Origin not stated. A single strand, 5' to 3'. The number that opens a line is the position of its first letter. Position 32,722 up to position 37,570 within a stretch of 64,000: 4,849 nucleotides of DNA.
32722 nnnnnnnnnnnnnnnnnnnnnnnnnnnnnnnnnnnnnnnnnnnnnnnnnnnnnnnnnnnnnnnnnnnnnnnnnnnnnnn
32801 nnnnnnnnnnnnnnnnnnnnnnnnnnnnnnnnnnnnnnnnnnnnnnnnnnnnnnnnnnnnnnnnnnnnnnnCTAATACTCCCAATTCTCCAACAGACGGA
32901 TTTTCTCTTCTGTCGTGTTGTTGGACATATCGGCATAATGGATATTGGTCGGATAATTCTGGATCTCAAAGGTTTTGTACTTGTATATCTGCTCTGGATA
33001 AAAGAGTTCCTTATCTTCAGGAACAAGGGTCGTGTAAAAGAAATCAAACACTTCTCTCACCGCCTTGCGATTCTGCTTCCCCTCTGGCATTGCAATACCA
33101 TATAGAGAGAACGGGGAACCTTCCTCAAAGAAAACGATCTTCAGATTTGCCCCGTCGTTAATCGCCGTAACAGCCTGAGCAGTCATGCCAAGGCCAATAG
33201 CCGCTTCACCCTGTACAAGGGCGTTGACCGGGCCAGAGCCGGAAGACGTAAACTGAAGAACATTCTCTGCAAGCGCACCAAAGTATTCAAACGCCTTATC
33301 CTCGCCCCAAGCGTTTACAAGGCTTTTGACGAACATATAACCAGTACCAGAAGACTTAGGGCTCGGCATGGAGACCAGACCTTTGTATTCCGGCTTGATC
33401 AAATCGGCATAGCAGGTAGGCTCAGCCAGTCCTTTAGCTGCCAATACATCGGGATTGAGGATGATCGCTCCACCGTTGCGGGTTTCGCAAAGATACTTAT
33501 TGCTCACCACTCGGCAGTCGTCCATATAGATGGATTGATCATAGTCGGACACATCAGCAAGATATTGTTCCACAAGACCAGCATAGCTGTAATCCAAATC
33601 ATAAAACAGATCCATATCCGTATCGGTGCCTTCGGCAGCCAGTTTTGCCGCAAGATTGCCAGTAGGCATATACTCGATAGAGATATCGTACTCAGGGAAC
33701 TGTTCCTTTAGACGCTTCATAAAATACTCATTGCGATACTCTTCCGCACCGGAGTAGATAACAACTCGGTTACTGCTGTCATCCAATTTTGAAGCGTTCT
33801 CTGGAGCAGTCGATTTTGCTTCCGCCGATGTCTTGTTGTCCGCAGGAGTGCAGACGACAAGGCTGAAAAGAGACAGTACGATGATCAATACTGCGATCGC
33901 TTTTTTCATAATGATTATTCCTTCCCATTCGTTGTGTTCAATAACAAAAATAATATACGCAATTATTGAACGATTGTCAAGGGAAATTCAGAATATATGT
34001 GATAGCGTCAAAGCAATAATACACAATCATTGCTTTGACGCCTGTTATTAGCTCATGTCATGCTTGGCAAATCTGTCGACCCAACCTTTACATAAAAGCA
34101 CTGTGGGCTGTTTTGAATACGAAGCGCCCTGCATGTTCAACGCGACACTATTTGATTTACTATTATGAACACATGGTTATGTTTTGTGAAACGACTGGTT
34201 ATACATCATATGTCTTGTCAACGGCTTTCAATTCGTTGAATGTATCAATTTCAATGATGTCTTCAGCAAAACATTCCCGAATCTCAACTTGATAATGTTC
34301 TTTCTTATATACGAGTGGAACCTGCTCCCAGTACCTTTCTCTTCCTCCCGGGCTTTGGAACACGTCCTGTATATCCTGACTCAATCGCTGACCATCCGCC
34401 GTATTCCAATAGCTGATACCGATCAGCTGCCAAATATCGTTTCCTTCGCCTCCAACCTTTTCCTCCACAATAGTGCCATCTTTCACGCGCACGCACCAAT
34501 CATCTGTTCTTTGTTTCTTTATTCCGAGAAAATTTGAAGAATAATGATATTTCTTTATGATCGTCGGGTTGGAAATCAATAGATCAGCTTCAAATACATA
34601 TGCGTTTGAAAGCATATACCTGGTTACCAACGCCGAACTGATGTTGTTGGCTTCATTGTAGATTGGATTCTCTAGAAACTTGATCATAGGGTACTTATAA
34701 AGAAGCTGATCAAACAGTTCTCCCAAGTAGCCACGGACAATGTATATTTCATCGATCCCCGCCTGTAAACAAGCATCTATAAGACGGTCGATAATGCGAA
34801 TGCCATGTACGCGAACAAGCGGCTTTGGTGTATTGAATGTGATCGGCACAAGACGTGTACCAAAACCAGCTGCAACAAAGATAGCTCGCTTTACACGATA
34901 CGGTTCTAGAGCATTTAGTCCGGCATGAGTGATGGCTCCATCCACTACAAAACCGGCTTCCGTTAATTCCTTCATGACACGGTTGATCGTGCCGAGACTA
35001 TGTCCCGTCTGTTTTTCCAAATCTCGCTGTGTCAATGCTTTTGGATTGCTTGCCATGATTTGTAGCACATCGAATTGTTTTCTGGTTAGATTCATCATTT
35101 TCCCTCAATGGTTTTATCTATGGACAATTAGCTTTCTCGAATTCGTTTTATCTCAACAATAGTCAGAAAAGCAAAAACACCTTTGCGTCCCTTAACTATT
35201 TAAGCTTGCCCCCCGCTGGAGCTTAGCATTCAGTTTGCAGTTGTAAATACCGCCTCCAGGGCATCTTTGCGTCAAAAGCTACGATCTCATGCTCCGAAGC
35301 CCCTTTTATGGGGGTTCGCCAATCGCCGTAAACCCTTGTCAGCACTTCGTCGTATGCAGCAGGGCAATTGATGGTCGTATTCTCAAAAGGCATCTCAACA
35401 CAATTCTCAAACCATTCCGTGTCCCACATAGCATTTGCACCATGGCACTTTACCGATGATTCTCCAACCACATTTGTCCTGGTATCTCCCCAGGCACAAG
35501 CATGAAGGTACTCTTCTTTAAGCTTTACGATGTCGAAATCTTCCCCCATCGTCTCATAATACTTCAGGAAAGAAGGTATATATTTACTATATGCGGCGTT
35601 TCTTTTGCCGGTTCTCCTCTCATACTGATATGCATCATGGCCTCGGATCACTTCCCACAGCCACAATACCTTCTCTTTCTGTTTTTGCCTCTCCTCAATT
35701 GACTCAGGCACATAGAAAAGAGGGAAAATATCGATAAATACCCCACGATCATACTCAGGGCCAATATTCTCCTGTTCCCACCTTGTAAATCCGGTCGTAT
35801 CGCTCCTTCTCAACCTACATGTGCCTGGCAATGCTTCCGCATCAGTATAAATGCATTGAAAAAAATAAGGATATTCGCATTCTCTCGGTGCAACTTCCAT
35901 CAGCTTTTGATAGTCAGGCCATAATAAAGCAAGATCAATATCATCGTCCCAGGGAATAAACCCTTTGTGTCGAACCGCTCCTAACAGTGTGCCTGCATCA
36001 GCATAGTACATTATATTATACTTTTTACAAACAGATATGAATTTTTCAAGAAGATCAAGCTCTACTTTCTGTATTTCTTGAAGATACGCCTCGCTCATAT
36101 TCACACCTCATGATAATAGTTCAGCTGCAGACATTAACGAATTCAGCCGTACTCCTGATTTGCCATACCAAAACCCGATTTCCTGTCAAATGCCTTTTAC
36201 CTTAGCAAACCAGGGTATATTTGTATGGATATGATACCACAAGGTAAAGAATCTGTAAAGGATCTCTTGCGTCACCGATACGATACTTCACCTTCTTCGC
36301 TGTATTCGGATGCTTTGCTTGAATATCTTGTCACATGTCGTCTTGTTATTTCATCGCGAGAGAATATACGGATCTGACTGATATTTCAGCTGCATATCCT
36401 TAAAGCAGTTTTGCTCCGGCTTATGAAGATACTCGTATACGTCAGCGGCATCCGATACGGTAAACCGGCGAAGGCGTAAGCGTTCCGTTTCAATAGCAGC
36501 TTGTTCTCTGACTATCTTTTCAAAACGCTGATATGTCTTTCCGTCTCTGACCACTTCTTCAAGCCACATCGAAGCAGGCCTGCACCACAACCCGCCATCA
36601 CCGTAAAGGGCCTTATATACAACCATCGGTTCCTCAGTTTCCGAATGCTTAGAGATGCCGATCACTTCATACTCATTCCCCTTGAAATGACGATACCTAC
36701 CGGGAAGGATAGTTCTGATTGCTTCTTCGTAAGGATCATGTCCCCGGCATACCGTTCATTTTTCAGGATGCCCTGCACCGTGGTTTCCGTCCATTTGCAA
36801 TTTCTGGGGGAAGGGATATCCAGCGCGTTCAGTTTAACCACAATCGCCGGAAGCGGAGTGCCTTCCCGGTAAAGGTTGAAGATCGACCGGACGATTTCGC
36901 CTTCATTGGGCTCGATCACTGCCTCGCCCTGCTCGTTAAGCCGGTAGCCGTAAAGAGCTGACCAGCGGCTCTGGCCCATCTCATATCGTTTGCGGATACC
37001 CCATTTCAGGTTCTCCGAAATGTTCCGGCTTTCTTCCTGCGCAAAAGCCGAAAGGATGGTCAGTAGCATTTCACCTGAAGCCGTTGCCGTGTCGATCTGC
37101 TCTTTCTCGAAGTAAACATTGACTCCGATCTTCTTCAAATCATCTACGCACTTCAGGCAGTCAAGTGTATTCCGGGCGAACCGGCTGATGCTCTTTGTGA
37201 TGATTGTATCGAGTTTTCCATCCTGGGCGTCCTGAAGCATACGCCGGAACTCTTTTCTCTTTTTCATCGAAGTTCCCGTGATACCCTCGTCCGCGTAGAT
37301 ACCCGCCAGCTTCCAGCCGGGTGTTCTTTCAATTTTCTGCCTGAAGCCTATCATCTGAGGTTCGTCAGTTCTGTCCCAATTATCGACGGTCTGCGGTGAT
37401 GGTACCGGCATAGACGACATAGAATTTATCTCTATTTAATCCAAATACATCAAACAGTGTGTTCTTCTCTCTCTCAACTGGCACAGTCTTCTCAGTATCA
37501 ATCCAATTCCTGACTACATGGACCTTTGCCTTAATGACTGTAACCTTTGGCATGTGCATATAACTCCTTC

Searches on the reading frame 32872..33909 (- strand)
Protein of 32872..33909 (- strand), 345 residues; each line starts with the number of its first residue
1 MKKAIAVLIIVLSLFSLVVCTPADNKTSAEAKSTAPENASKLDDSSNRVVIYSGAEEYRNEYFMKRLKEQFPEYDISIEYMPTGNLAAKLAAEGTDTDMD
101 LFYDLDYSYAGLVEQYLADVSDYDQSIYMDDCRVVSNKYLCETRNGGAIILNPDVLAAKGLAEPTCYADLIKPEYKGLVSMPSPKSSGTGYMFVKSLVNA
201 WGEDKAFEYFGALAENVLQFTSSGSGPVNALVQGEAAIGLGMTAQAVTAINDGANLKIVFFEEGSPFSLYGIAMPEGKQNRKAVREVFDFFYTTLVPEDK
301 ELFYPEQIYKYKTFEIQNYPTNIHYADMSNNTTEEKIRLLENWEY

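Call 89: search_protein_families(library=pfam, proteins=[window:32872-33909:-], max_evalue=0.001)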
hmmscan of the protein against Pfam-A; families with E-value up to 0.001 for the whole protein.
window:32872-33909:- (345 aa): 4 families
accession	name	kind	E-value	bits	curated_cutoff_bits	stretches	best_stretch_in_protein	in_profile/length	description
PF13343.11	SBP_bac_6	-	4.8e-20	72.5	24.6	1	149-293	67-204/245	Bacterial extracellular solute-binding protein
PF01547.30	SBP_bac_1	-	4.7e-16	60.1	26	1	60-293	11-302/307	Bacterial extracellular solute-binding protein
PF13416.11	SBP_bac_8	-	1.8e-15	57.9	27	1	65-283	4-234/279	Bacterial extracellular solute-binding protein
PF13531.11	SBP_bac_11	-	5.2e-09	36.6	25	1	72-286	24-207/227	Bacterial extracellular solute-binding protein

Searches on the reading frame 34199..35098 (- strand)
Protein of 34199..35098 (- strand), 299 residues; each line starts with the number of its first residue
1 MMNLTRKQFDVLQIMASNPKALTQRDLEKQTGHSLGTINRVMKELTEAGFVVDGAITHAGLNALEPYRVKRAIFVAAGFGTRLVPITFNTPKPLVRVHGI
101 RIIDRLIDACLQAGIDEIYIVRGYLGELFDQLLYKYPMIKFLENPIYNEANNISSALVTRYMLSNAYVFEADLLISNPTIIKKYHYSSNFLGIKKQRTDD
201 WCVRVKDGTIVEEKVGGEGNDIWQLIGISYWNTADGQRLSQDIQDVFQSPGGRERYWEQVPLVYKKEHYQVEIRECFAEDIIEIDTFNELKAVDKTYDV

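Call 89: search_protein_families(library=pfam, proteins=[window:34199-35098:-], max_evalue=0.001)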
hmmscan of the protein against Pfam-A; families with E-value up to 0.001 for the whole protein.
window:34199-35098:- (299 aa): 8 families
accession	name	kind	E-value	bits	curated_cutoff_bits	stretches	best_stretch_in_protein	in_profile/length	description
PF00483.29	NTP_transferase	-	2.5e-10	40.8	21.2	1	72-139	2-71/245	Nucleotidyl transferase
PF12802.13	MarR_2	-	1.9e-09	38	27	1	3-52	2-51/61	MarR family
PF13412.12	HTH_24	-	1.2e-08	34.8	21.9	1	5-51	2-47/48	Winged helix-turn-helix DNA-binding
PF12804.13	NTP_transf_3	-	2.7e-07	31.3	27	1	72-149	1-70/160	MobA-like NTP transferase domain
PF09339.16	HTH_IclR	-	0.00011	22.4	22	1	9-52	6-49/52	IclR helix-turn-helix domain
PF01047.28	MarR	-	0.00043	20.5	24.6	0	4-51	1-47/59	MarR family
PF05732.17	RepL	-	0.00062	19.7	20.3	1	18-52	72-106/164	Firmicute plasmid replication protein (RepL)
PF08279.18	HTH_11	-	0.00093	19.5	25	0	8-53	2-47/55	HTH domain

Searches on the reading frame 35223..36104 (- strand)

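Call 89: search_protein_families(library=pfam, proteins=[window:35223-36104:-], max_evalue=0.001)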
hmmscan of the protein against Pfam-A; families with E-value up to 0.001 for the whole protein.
window:35223-36104:- (293 aa): 1 family
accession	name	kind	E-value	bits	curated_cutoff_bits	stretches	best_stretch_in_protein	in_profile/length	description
PF04991.19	LicD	-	1.2e-41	143.7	22.6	1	26-260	1-227/227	LicD family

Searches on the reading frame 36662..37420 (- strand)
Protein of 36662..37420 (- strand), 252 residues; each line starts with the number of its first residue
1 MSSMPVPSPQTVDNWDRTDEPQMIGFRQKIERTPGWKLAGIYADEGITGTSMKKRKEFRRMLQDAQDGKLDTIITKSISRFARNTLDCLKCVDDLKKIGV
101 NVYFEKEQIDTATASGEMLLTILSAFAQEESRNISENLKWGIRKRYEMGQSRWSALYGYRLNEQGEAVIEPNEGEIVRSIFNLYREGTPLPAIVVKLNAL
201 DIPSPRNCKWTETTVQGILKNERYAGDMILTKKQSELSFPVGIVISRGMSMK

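Call 89: search_protein_families(library=pfam, proteins=[window:36662-37420:-], max_evalue=0.001)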
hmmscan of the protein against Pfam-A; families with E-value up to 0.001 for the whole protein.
window:36662-37420:- (252 aa): 2 families
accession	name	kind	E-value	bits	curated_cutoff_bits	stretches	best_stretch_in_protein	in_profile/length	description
PF00239.26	Resolvase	-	3.7e-30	105.4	23.3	1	33-150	29-144/145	Resolvase, N terminal domain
PF07508.19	Recombinase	-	6.5e-15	55.7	21.1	1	171-234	1-64/102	Recombinase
